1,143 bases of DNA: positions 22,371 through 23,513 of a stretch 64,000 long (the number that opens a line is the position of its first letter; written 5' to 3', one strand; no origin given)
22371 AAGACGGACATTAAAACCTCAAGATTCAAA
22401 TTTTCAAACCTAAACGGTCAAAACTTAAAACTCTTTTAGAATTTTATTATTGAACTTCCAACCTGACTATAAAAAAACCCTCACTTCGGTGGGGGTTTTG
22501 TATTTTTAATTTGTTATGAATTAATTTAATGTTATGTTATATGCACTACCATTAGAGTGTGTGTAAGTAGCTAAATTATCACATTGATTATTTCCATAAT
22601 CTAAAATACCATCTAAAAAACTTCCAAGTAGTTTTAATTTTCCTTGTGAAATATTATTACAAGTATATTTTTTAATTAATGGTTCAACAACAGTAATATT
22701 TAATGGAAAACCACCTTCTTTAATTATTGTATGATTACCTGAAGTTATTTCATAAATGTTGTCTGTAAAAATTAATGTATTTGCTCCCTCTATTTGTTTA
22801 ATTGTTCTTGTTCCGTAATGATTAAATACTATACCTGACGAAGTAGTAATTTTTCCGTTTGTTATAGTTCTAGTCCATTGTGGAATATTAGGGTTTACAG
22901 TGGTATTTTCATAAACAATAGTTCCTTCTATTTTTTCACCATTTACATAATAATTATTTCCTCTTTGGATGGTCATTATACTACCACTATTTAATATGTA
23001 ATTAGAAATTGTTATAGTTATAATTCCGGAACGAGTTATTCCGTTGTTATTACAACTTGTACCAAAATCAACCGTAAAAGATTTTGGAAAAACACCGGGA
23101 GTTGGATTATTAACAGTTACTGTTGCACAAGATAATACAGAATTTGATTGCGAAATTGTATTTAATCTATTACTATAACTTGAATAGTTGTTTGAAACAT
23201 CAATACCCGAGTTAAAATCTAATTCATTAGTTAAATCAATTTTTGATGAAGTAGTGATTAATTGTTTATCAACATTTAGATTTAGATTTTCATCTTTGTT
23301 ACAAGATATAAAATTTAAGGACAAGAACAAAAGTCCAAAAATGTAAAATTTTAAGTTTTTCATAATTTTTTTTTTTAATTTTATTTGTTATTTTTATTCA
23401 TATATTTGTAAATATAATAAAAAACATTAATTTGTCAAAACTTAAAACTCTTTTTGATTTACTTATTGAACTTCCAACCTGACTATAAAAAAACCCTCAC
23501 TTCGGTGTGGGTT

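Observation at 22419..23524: Moron-like cassette: minus-strand lipoprotein gene bracketed by two roughly 90-bp direct repeats that each contain a bidirectional terminator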

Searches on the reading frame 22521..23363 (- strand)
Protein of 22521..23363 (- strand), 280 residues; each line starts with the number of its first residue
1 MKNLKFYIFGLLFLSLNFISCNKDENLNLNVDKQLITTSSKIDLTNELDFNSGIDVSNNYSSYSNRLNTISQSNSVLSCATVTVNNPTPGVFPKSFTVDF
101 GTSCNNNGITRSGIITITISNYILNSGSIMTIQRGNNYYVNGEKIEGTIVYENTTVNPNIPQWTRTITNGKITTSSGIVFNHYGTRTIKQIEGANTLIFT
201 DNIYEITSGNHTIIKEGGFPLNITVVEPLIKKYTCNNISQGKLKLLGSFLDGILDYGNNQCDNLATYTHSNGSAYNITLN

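Call 12: search_protein_families(library=pfam, proteins=[window:22521-23363:-], max_evalue=0.1)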
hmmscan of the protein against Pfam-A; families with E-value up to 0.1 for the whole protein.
window:22521-23363:- (280 aa): 3 families
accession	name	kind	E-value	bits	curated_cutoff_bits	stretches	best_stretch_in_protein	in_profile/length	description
PF22797.1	SlpA_D2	-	0.02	15.9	24.5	0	58-121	39-102/102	SlpA domain II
PF00832.25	Ribosomal_L39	-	0.092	12.9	21.6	0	156-175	11-30/42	Ribosomal L39 protein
PF11429.13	Colicin_D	-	0.094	13.5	25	0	98-155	10-67/84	Colicin D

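Call 13: search_protein_families(library=phrogs, proteins=[window:22521-23363:-], max_evalue=0.01)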
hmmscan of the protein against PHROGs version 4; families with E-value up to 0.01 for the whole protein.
window:22521-23363:- (280 aa): 0 families

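Call 15: find_related_loci(query=window:22521-23363:-, collection=viral_contigs, flank=6000)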
Query window:22521-23363:- (280 aa) in viral_contigs; peptide patterns used: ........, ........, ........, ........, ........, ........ (x = any residue, [..] = any of these).
43 stretches matched a pattern; 2 encode a relative of the query (tblastn E <= 1e-3); 2 distinct loci.
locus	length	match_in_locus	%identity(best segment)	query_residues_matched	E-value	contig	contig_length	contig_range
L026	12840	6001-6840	99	1-280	0e+0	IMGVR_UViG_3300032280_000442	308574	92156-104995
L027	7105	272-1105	98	1-280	5e-180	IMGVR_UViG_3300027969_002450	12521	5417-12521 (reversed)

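Call 30: find_homologous_proteins(query=window:22521-23363:-, max_evalue=0.001)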
Query window:22521-23363:- (280 aa): 189 proteins with E <= 0.001 among 1462 candidates; the best 120 are listed.
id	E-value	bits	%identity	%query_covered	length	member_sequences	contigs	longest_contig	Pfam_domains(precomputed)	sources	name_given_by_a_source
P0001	4.5e-173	592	98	100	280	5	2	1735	-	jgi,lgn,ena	jgi:hypothetical protein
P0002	3.6e-129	448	72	100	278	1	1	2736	-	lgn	-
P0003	6.4e-129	447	72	100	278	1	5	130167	-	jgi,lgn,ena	jgi:hypothetical protein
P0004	9.4e-129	447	72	100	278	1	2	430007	-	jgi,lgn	jgi:hypothetical protein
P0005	2.0e-128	446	72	100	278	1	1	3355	-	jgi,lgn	jgi:hypothetical protein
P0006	4.0e-127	441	72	100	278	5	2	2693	-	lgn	-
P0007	6.6e-127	441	71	100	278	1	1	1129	-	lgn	-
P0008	1.0e-126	440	71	100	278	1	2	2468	-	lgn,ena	-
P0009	1.3e-126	440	72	100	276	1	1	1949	-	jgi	-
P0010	2.3e-126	439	72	100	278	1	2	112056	-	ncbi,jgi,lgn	-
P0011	1.1e-125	437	72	100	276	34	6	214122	-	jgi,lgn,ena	-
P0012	1.9e-124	433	71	100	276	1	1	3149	-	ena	-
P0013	2.8e-124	432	71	100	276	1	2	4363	-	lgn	-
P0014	3.4e-124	432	71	100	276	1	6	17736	-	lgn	-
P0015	4.2e-124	431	71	100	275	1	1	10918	-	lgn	-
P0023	9.4e-122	424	71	100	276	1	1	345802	-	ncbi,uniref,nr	ncbi:hypothetical protein GFJ94_07010 [Flavobacterium sp. LMO8]|uniref:hypothetical protein n=1 Tax=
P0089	6.1e-96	339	58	100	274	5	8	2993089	-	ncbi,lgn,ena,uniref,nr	ncbi:Probable lipoprotein precursor [Flavobacterium indicum GPTSA100-9 = DSM 17447]|uniref:Probable 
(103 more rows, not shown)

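Call 31: find_encoding_contigs(protein=P0089, flank=7000, max_places=3)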
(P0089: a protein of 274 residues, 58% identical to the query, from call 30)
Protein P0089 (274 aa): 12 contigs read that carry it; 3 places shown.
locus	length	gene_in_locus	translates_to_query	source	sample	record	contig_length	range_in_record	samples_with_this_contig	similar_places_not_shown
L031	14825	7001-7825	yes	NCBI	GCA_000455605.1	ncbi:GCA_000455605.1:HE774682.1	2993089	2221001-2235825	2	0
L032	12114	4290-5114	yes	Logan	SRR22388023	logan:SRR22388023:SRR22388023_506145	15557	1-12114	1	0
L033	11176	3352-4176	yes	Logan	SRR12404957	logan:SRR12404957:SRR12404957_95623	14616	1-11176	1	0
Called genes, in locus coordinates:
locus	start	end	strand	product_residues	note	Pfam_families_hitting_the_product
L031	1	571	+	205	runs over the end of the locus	PF13505:OMP_b-brl (weak)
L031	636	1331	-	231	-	PF13441:Gly-zipper_YMGG, PF05433:Rick_17kDa_Anti (faint), PF13488:Gly-zipper_Omp, PF00691:OmpA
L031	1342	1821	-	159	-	-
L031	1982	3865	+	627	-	PF02518:HATPase_c (faint), PF13589:HATPase_c_3, PF00183:HSP90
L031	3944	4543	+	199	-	-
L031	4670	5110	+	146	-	PF28474:DUF8412, PF13376:OmdA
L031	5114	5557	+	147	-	-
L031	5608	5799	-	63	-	PF00313:CSD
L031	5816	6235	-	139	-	PF00313:CSD (weak)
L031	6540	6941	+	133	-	PF11026:DUF2721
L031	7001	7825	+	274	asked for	-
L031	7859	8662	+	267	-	-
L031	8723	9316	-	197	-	PF13645:YkuD_2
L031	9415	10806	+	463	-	PF08811:DUF1800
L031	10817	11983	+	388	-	PF07394:DUF1501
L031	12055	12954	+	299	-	PF00892:EamA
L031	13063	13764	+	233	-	PF00230:MIP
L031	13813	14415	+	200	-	PF13532:2OG-FeII_Oxy_2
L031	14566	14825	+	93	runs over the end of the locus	PF10985:DUF2805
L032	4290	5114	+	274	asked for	-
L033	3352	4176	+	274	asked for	-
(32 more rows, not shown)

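Call 32: find_encoding_contigs(protein=P0023, flank=7000, max_places=2)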
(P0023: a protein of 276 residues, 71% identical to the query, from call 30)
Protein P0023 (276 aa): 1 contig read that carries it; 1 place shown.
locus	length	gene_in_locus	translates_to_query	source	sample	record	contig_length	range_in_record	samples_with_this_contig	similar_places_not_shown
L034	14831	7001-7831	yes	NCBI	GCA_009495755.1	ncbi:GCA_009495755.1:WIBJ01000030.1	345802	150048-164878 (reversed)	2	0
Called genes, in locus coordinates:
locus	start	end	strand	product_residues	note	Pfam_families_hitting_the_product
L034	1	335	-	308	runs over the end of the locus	PF00005:ABC_tran, PF13304:AAA_21 (faint)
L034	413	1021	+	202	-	-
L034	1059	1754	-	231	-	PF13441:Gly-zipper_YMGG, PF13488:Gly-zipper_Omp, PF00691:OmpA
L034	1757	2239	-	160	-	-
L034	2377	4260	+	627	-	PF13589:HATPase_c_3, PF00183:HSP90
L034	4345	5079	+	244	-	-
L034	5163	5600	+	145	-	-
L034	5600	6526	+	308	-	PF07676:PD40 (faint)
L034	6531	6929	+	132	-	PF11026:DUF2721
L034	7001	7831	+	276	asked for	-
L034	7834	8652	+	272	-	-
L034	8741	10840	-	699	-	PF00593:TonB_dep_Rec_b-barrel, PF14905:OMP_b-brl_3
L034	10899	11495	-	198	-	PF13645:YkuD_2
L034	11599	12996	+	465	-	PF08811:DUF1800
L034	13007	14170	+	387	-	PF07394:DUF1501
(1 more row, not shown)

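Call 33: find_encoding_contigs(protein=P0004, flank=7000, max_places=3)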
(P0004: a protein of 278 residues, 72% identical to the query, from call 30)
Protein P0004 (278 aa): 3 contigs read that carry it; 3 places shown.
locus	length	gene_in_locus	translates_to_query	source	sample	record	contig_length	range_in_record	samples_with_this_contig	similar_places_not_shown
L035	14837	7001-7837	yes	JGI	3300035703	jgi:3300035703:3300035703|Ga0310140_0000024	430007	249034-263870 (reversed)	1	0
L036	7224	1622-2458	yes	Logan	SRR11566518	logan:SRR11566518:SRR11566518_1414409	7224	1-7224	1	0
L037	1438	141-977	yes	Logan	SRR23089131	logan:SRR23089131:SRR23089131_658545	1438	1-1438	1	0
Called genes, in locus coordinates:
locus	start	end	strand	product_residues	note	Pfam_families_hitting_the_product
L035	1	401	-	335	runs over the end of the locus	PF00195:Chal_sti_synt_N (weak), PF00108:Thiolase_N (weak), PF08545:ACP_syn_III, PF08541:ACP_syn_III_C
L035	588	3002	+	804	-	PF02129:Peptidase_S15 (weak), PF00326:Peptidase_S9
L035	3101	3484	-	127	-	PF04480:DUF559, PF18741:MTES_1575 (weak)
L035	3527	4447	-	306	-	PF00005:ABC_tran, PF13304:AAA_21 (faint)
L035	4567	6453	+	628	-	PF13589:HATPase_c_3, PF00183:HSP90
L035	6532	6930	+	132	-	PF11026:DUF2721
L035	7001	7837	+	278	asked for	-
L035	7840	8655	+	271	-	-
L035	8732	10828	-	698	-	PF00593:TonB_dep_Rec_b-barrel, PF14905:OMP_b-brl_3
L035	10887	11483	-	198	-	PF13645:YkuD_2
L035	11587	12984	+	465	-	PF08811:DUF1800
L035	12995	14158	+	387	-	PF07394:DUF1501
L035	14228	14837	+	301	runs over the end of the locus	PF00892:EamA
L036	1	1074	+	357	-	?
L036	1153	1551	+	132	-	PF11026:DUF2721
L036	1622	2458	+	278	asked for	-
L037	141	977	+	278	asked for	-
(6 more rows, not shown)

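Call 36: search_protein_families(library=ncbifam, proteins=[window:22521-23363:-, L031:7859-8662:+, L031:7001-7825:+], max_evalue=0.1)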
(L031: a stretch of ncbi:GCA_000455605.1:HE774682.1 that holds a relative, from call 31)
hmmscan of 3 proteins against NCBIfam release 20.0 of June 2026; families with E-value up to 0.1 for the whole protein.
window:22521-23363:- (280 aa): 0 families

L031:7859-8662:+ (267 aa): 0 families

L031:7001-7825:+ (274 aa): 0 families

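Call 38: search_solved_structures(query=A2, max_evalue=1)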
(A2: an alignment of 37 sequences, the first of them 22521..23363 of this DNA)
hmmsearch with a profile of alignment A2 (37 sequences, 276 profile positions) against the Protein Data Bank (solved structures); distinct sequences matched with E-value up to 1: 0.

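Call 47: predict_structure(alignment_id=A2)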
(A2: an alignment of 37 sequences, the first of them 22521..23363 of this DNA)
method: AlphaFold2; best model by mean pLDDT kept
length: 280 residues; sequences in the alignment: 37
mean_pLDDT: 82.4   pTM: 0.78
mean pLDDT of the five models: 82.4, 82.2, 82.1, 81.1, 80.4
residues with pLDDT >= 90: 129; 70-90: 92; 50-70: 42; < 50: 17
segments of 3 or more residues with pLDDT < 50: 20-23, 64-74
pLDDT, mean of each block of 10 residues (from residue 1): 54 54 59 87 91 77 46 61 80 89 88 94 73 95 96 87 95 95 96 73 91 92 96 86 92 87 88 86
secondary structure, 60 per line:
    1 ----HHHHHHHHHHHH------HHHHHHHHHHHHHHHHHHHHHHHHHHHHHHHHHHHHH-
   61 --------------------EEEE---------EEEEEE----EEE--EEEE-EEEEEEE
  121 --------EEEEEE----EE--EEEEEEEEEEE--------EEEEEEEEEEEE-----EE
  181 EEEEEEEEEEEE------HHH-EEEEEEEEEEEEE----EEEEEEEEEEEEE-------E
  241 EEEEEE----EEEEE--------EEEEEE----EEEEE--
elements in order: H5-16 H23-59 E81-84 E94-99 E104-106 E109-112 E114-120 E129-134 E143-153 E162-173 E179-192 E203-215 E220-232 E240-246 E251-255 E264-269 E274-278

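Call 51: fold_search(model_id=the predicted structure, library=pdb)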
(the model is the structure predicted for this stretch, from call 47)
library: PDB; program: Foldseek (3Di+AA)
matches with E <= 10: 212; with E <= 0.001: 0
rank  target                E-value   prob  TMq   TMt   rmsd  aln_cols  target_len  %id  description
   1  6j49                  2.0e-02  0.14  0.12  0.13  19.6       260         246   10  Grafting VLADV sequence into OspAsm1 (released 2019-03-06)
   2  8p7a_A                3.6e-02  0.87  0.28  0.24  12.1       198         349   12  Crystal structure of the ORD domain of human ORP8 (released 2023-08-23)
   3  8tuz_A                4.5e-02  0.10  0.13  0.14  16.7       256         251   13  Fab 857-2 in complex with OspA (released 2024-08-28)
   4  2fkj_A                7.2e-02  0.03  0.08  0.07  28.2       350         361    9  The crystal structure of engineered OspA (released 2006-11-21)
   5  2fkg                  1.4e-01  0.06  0.12  0.11  24.0       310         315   12  The Crystal Structure of Engineered OspA (released 2006-11-21)
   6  5zm6_B                2.1e-01  0.35  0.25  0.19  10.9       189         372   13  Crystal structure of ORP1-ORD in complex with PI(4,5)P2 (released 2019-02-27)
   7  5zm5                  2.4e-01  0.33  0.25  0.19  11.0       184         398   13  Crystal structure of human ORP1-ORD in complex with cholesterol at 2.6 A resolution (released 2019-02-27)
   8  9hag                  2.7e-01  0.16  0.11  0.24  10.6       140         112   16  De novo designed beta barrel fold BBF-14 (released 2024-12-18)
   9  7fdd_A                3.3e-01  0.04  0.12  0.12  20.1       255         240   14  A Crystal structure of OspA mutant (released 2022-07-20)
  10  5zm6_A                3.5e-01  0.30  0.25  0.19  10.9       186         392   12  Crystal structure of ORP1-ORD in complex with PI(4,5)P2 (released 2019-02-27)
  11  7dei_A                3.9e-01  0.60  0.33  0.26   7.3       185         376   11  Structure of human ORP3 ORD domain in complex with PI(4)P (released 2021-03-24)
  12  7dei_B                3.9e-01  0.28  0.25  0.20  12.6       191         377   12  Structure of human ORP3 ORD domain in complex with PI(4)P (released 2021-03-24)
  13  9hac_A                4.1e-01  0.13  0.10  0.22  10.7       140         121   15  De novo designed BBF-14 beta barrel with computationally designed BBF-14_b4 binder (released 2024-12-18)
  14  7dej_A                4.3e-01  0.60  0.33  0.27   6.9       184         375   11  Structure of human ORP3 ORD in apo-form (released 2021-03-24)
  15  5zm7                  4.5e-01  0.21  0.23  0.19  14.2       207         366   12  Crystal structure of ORP1-ORD in complex with cholesterol at 3.4 A resolution (released 2019-02-27)
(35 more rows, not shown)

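Call 82: search_protein_families(library=pfam, alignment_id=A2, max_evalue=0.1)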
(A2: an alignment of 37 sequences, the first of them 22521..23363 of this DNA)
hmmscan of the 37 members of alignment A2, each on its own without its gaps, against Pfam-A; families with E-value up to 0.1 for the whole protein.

A. member 1, window:22521-23363:- (280 aa): 3 families
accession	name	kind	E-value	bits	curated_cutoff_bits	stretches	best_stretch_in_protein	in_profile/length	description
PF22797.1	SlpA_D2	-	0.02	15.9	24.5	0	58-121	39-102/102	SlpA domain II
PF00832.25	Ribosomal_L39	-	0.092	12.9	21.6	0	156-175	11-30/42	Ribosomal L39 protein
PF11429.13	Colicin_D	-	0.094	13.5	25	0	98-155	10-67/84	Colicin D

B. families by the number of members that match (of 37 scanned): 7 families
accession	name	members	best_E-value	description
PF00832.25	Ribosomal_L39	5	0.025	Ribosomal L39 protein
PF22797.1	SlpA_D2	3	0.0085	SlpA domain II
PF21601.3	GldM_2nd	2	0.01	GldM second domain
PF11429.13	Colicin_D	2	0.071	Colicin D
PF04017.17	DUF366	1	0.022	Domain of unknown function (DUF366)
PF04519.19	Bactofilin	1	0.026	Polymer-forming cytoskeletal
PF20431.4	E_motif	1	0.096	E motif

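Call 88: fold_search(model_id=the predicted structure, library=viral)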
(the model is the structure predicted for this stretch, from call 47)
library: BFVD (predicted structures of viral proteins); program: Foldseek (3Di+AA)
matches with E <= 10: 242; with E <= 0.001: 0
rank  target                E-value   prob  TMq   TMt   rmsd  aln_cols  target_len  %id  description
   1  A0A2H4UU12            6.6e-03  0.66  0.22  0.12  15.1       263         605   17  Phosphatidylinositol phosphate kinase [Bodo saltans virus]
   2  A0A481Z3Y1            1.1e-01  0.06  0.13  0.10  23.5       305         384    7  MORN repeat protein [Mimivirus LCMiAC02]
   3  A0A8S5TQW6            1.2e-01  0.11  0.15  0.17  27.4       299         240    9  Uncharacterized protein [Myoviridae sp. ctY1522]
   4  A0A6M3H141            1.3e-01  0.38  0.30  0.07  39.6       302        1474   12  (no name in the UniProt tables at hand)
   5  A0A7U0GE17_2          1.6e-01  0.41  0.27  0.08  21.2       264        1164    9  (no name in the UniProt tables at hand)
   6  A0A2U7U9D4            2.7e-01  0.06  0.12  0.08  17.5       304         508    6  F-box domain containing protein [Pandoravirus quercus]
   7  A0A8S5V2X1            2.9e-01  0.06  0.12  0.04  16.7       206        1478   10  Leucine rich repeat protein [Siphoviridae sp. ct0Bp21]
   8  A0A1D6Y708            3.0e-01  0.12  0.17  0.19  12.5       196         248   14  (no name in the UniProt tables at hand)
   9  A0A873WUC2            3.2e-01  0.06  0.13  0.17  22.0       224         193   12  (no name in the UniProt tables at hand)
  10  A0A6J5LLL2            4.4e-01  0.04  0.10  0.08  16.3       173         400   10  Uncharacterized protein [uncultured Caudovirales phage]
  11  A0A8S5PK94            4.9e-01  0.01  0.08  0.04  23.7       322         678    9  Uncharacterized protein [Podoviridae sp. ctnCN2]
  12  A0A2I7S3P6            5.1e-01  0.07  0.16  0.08  18.7       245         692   13  (no name in the UniProt tables at hand)
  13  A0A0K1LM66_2          5.7e-01  0.07  0.20  0.09  30.9       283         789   12  Tail fiber protein [Caulobacter phage Seuss]
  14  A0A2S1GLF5            5.7e-01  0.06  0.16  0.05  36.9       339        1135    8  (no name in the UniProt tables at hand)
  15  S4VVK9                6.0e-01  0.04  0.13  0.11  18.2       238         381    9  F-box domain containing protein [Pandoravirus salinus]
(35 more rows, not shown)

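Call 93: search_protein_representatives(alignment_id=A2)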
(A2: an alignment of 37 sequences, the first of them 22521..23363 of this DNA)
Query: 37 sequences, 276 profile positions. Proteins with E-value up to 0.001 (for the whole library): 2513; up to 1e-10: 1580; up to 1e-30: 111. The best 150 are listed.
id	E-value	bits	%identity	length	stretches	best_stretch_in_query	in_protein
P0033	3.9e-133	459.6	-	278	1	1-276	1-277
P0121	3.9e-87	308.7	-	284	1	1-276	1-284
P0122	4.2e-83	295.4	-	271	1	9-276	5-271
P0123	4.8e-81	288.7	-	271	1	1-266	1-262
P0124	5.6e-81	288.5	-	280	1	1-276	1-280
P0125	8.1e-81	288.0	-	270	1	1-276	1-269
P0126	1.0e-79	284.4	-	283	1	1-276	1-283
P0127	5.5e-78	278.7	-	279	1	2-276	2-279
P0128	3.2e-77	276.2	-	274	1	1-275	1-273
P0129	1.0e-74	267.9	-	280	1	5-273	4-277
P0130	3.5e-71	256.4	-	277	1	8-276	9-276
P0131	1.2e-69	251.3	-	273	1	3-276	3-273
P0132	2.3e-69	250.4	-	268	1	1-273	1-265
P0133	1.5e-68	247.7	-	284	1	7-276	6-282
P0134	3.2e-63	230.2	-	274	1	18-271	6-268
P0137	3.7e-49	184.1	-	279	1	7-276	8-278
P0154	1.5e-38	149.3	-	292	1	1-269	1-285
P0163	3.0e-36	141.8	-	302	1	1-265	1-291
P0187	4.0e-33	131.5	-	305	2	72-265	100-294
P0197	2.2e-32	129.1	-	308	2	70-276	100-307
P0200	2.6e-32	128.8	-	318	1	2-268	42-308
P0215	1.3e-31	126.6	-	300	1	56-266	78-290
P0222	3.5e-31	125.2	-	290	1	13-270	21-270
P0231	1.1e-30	123.5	-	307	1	6-276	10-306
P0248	4.1e-30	121.6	-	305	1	46-276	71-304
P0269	3.8e-29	118.5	-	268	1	11-267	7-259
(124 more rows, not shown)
